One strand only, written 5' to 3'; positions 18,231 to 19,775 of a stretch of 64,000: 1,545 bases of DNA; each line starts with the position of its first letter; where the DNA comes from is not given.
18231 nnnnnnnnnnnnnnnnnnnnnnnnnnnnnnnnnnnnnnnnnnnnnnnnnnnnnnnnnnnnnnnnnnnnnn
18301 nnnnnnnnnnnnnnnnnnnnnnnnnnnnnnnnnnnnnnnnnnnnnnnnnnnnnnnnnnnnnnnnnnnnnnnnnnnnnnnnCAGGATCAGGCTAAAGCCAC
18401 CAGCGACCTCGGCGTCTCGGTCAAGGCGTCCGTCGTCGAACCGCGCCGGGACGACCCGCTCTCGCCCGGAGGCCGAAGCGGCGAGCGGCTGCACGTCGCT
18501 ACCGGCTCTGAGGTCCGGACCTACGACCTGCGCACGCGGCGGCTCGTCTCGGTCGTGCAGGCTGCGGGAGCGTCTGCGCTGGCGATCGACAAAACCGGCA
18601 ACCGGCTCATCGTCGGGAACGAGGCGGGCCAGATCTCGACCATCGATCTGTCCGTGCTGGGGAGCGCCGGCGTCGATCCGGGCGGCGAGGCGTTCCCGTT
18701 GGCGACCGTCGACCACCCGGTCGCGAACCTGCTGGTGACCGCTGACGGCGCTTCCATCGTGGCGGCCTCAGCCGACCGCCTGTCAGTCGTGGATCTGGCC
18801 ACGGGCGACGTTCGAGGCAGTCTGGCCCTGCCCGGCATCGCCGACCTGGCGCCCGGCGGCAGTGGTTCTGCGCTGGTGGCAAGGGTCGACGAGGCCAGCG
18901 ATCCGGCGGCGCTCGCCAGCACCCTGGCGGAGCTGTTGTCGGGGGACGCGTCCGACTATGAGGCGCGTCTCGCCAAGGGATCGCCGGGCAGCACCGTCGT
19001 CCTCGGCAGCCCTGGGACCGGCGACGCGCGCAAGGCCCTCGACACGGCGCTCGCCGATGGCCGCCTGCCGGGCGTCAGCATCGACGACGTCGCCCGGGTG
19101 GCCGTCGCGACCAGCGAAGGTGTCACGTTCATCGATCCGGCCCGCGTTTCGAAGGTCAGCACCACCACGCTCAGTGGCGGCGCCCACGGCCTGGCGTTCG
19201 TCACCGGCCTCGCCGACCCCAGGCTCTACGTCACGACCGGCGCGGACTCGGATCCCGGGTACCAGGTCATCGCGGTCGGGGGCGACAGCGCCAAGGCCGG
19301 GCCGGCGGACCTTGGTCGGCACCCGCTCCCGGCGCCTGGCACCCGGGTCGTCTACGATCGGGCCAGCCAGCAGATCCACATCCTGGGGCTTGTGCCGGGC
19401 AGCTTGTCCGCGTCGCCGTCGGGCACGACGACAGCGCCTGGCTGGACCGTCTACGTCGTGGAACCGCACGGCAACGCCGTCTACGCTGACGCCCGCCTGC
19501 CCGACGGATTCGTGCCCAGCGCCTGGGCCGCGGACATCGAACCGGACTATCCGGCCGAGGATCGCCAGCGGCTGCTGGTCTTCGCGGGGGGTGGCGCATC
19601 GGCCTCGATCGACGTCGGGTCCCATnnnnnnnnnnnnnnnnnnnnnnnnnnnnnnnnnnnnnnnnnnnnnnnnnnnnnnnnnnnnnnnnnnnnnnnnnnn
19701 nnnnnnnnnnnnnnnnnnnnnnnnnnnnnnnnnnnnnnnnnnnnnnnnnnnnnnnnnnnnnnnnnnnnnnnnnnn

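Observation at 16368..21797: ~1800-aa single polypeptide fusing a Gpi18/ALG-like GT-C to a PMT-like GT-C that carries a ~410-aa beta-propeller-like insertion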

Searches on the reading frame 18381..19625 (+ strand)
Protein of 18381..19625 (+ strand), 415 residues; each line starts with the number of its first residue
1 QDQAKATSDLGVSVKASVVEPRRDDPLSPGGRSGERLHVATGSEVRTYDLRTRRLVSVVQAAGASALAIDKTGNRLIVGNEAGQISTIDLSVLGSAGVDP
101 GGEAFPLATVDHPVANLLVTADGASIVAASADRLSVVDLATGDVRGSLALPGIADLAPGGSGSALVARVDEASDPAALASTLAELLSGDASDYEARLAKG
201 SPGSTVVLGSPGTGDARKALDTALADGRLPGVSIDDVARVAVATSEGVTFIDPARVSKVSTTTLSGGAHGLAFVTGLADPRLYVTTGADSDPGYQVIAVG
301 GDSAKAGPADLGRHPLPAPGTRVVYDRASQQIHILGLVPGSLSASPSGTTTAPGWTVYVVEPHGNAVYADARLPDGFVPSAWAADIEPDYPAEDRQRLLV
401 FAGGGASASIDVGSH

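Call 28: search_protein_representatives(alignment_id=A3)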
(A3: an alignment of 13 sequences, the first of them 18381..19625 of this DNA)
Query: 13 sequences, 409 profile positions. Proteins with E-value up to 0.001 (for the whole library): 511; up to 1e-10: 373; up to 1e-30: 145. The best 150 are listed.
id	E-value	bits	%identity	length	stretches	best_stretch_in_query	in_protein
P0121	5.7e-185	631.7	-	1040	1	1-409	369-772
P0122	1.1e-165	568.2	-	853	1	1-383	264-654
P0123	3.3e-138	477.6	-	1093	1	2-350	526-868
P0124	1.0e-136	472.7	-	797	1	1-321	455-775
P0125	7.6e-120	417.2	-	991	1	1-409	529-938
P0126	2.5e-110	385.8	-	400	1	172-409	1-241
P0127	2.7e-106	372.6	-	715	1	1-409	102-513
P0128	1.8e-99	350.1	-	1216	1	1-409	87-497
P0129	8.2e-99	347.9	-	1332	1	1-409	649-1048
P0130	2.6e-97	342.9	-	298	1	115-369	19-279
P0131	3.3e-92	326.1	-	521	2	202-409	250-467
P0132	7.7e-90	318.3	-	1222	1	1-408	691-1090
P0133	6.8e-88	311.9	-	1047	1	2-407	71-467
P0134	1.3e-86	307.7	-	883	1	3-407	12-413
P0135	1.4e-86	307.6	-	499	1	1-218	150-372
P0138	3.9e-83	296.3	-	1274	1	2-408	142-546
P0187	2.6e-49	184.9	-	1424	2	164-409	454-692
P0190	5.4e-49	183.8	-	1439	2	160-408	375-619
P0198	1.2e-45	172.8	-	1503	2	240-408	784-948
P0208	5.5e-42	160.7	-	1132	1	2-405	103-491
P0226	7.4e-38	147.1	-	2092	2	176-408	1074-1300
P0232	1.6e-36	142.7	-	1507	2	171-408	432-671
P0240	4.9e-35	137.8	-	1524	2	241-408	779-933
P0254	2.1e-32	129.2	-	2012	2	304-409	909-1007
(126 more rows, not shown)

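Call 55: list_cluster_members(proteins=[P0138, P0208, P0187, P0190, P0232, P0254, P0226, P0198, P0240])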
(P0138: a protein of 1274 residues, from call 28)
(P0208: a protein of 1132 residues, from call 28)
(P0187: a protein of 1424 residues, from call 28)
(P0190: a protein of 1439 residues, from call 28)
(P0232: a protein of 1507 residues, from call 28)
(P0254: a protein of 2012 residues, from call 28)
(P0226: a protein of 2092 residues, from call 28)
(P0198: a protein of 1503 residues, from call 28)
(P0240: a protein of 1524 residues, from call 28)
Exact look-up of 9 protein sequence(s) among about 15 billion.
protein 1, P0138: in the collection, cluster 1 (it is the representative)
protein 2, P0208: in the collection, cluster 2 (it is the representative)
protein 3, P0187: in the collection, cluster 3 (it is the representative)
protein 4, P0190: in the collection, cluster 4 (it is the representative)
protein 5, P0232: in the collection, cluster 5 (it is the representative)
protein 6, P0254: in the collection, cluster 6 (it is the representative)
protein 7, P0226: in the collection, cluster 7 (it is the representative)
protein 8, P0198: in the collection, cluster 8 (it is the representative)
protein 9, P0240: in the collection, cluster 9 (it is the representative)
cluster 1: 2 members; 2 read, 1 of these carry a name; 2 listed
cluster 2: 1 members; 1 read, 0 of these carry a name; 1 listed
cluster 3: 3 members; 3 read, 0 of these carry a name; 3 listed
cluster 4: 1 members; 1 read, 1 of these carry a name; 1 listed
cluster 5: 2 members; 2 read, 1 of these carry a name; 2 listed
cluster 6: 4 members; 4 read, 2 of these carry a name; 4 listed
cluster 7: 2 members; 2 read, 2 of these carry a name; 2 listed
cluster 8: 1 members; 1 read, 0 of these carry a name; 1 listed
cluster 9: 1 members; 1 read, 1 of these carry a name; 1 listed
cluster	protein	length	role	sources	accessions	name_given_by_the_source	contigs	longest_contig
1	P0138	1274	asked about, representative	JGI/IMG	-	hypothetical protein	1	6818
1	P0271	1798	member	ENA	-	-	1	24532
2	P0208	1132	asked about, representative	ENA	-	-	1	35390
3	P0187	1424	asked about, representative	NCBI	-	-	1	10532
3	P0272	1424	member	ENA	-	-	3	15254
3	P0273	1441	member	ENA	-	-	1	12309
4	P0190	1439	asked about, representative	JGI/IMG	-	hypothetical protein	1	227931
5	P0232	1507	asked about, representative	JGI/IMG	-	hypothetical protein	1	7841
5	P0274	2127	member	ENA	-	-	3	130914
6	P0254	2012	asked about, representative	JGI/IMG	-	4-amino-4-deoxy-L-arabinose transferase-like glycosyltransferase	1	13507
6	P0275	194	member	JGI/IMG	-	hypothetical protein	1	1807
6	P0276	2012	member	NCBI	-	-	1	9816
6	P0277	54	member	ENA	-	-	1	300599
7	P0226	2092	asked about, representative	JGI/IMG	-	hypothetical protein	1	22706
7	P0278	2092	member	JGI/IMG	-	hypothetical protein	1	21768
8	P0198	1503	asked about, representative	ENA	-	-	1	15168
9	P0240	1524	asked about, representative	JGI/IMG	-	Gpi18-like mannosyltransferase/predicted membrane-bound ...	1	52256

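Call 56: find_encoding_contigs(protein=P0190, flank=8000, max_places=2)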
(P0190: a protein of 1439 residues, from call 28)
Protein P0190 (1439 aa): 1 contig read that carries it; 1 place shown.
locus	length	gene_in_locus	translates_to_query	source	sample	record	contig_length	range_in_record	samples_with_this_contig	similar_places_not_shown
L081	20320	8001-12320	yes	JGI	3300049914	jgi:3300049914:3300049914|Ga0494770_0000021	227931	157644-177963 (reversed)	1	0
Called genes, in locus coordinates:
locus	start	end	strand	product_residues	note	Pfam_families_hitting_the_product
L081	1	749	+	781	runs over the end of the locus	-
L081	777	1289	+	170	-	PF02577:BFN_dom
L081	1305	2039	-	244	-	PF00535:Glycos_transf_2, PF13641:Glyco_tranf_2_3 (weak)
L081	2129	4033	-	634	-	PF11028:TMEM260_N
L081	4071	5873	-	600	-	-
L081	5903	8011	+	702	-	-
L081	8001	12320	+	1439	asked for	PF02366:PMT, PF16192:PMT_4TMC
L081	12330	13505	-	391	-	PF13439:Glyco_transf_4, PF13579:Glyco_trans_4_4, PF20706:GT4-conflict, PF00534:Glycos_transf_1, PF13692:Glyco_trans_1_4, PF13524:Glyco_trans_1_2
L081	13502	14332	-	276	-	PF13263:PHP_C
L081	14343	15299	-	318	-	PF03279:Lip_A_acyltrans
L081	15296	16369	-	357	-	PF03279:Lip_A_acyltrans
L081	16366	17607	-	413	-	PF01658:Inos-1-P_synth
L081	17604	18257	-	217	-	PF01066:CDP-OH_P_transf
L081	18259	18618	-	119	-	PF01022:HTH_5, PF12802:MarR_2 (weak), PF12840:HTH_20, PF13412:HTH_24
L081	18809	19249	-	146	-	-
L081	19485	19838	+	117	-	-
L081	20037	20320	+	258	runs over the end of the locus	-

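Call 58: find_encoding_contigs(protein=P0208, flank=8000, max_places=2)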
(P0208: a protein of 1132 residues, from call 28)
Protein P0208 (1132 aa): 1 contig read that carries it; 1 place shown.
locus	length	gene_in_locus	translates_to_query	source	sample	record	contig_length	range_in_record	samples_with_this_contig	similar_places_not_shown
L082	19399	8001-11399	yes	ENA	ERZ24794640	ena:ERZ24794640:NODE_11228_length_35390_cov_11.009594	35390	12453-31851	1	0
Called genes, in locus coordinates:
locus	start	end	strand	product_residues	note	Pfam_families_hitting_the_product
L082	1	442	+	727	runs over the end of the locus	-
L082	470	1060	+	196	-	PF02577:BFN_dom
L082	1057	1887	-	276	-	PF00535:Glycos_transf_2, PF13641:Glyco_tranf_2_3 (weak)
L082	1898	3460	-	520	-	PF11028:TMEM260_N, PF13231:PMT_2 (weak)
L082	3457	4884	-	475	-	-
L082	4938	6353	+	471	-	-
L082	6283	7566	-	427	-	-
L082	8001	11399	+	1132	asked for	PF02366:PMT, PF16192:PMT_4TMC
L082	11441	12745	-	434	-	PF13439:Glyco_transf_4, PF13579:Glyco_trans_4_4, PF20706:GT4-conflict (weak), PF00534:Glycos_transf_1, PF13692:Glyco_trans_1_4, PF13524:Glyco_trans_1_2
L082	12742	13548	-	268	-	PF02811:PHP (weak), PF13263:PHP_C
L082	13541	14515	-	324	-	PF03279:Lip_A_acyltrans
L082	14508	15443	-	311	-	PF03279:Lip_A_acyltrans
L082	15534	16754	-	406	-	PF01658:Inos-1-P_synth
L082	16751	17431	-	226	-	PF01066:CDP-OH_P_transf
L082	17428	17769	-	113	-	PF12840:HTH_20, PF01022:HTH_5, PF13412:HTH_24 (weak)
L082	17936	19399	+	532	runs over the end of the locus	PF07690:MFS_1, PF00083:Sugar_tr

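Call 59: search_protein_families(library=pfam, proteins=[L081:5903-8011:+, L081:4071-5873:-, L082:4938-6353:+, L081:1305-2039:-], max_evalue=0.01)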
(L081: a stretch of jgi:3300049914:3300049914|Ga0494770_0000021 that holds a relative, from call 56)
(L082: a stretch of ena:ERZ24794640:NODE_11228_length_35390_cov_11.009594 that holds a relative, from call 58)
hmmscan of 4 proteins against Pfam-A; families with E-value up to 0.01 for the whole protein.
L081:5903-8011:+ (702 aa): 0 families

L081:4071-5873:- (600 aa): 0 families

L082:4938-6353:+ (471 aa): 2 families
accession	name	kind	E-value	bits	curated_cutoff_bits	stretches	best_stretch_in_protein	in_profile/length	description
PF06728.19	PIG-U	-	0.00025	20.7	24.5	1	106-208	81-189/378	GPI transamidase subunit PIG-U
PF03155.21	Alg6_Alg8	-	0.00057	19.4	25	1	111-404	93-379/482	ALG6, ALG8 glycosyltransferase family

L081:1305-2039:- (244 aa): 3 families
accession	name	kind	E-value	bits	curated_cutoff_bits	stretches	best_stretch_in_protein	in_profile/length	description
PF00535.33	Glycos_transf_2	-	1.3e-27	97.2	23.3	1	2-164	1-164/168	Glycosyl transferase family 2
PF13641.12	Glyco_tranf_2_3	-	2e-06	28.4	27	1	2-93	4-96/230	Glycosyltransferase like family 2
PF10111.15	Glyco_tranf_2_2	-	0.0048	16.9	27.3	1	30-100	28-98/276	Glycosyltransferase like family 2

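Call 60: search_protein_families(library=ncbifam, proteins=[L081:1305-2039:-], max_evalue=0.00001)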
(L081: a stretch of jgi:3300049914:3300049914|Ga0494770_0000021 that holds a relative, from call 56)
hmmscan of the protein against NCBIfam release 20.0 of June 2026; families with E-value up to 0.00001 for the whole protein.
L081:1305-2039:- (244 aa): 11 families
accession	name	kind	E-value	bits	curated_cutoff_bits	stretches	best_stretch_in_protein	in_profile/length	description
NF007986.1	PRK10714.1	equivalog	2.5e-16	59.6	529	1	2-202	9-204/316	undecaprenyl-phosphate 4-deoxy-4-formamido-L-arabinose transferase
NF058614.1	PPMAGASynPpgS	equivalog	1.8e-15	57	370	1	5-190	6-188/226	polyprenyl-phospho-N-acetylgalactosaminyl synthase PpgS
TIGR03937.1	PgaC_IcaA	equivalog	1e-14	54.3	422.3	1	2-98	48-140/407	poly-beta-1,6-N-acetyl-D-glucosamine synthase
NF047588.1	GlcsyltransPgfSStrep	equivalog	6.7e-13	48.5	500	1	4-167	6-167/308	glycosyltransferase PgfS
TIGR04182.1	glyco_TIGR04182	equivalog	1.1e-10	41.3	325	1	4-211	5-203/293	S-layer glycoprotein N-glycosyltransferase AglJ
TIGR03965.1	mycofact_glyco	equivalog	2.1e-10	40.1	280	1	5-110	80-181/467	mycofactocin biosynthesis glycosyltransferase MftF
NF041875.1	EPS_EpsD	equivalog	3.8e-10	39.7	370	1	12-136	12-135/325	exopolysaccharide biosynthesis glycosyltransferase EpsD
NF041391.1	DPhHxTase_Halo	equivalog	5.9e-10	38.5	375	1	26-197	18-182/213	dolichyl-phosphate hexose transferase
NF010496.0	PRK13915.1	equivalog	1.6e-08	34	262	1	2-94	34-127/307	glucosyl-3-phosphoglycerate synthase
TIGR04283.1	glyco_like_mftF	equivalog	1.7e-08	34.4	182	1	4-146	4-137/221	TIGR04283 family arsenosugar biosynthesis glycosyltransferase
NF007482.0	PRK10073.1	equivalog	7.7e-08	31.7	423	1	6-117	13-118/334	glycosyltransferase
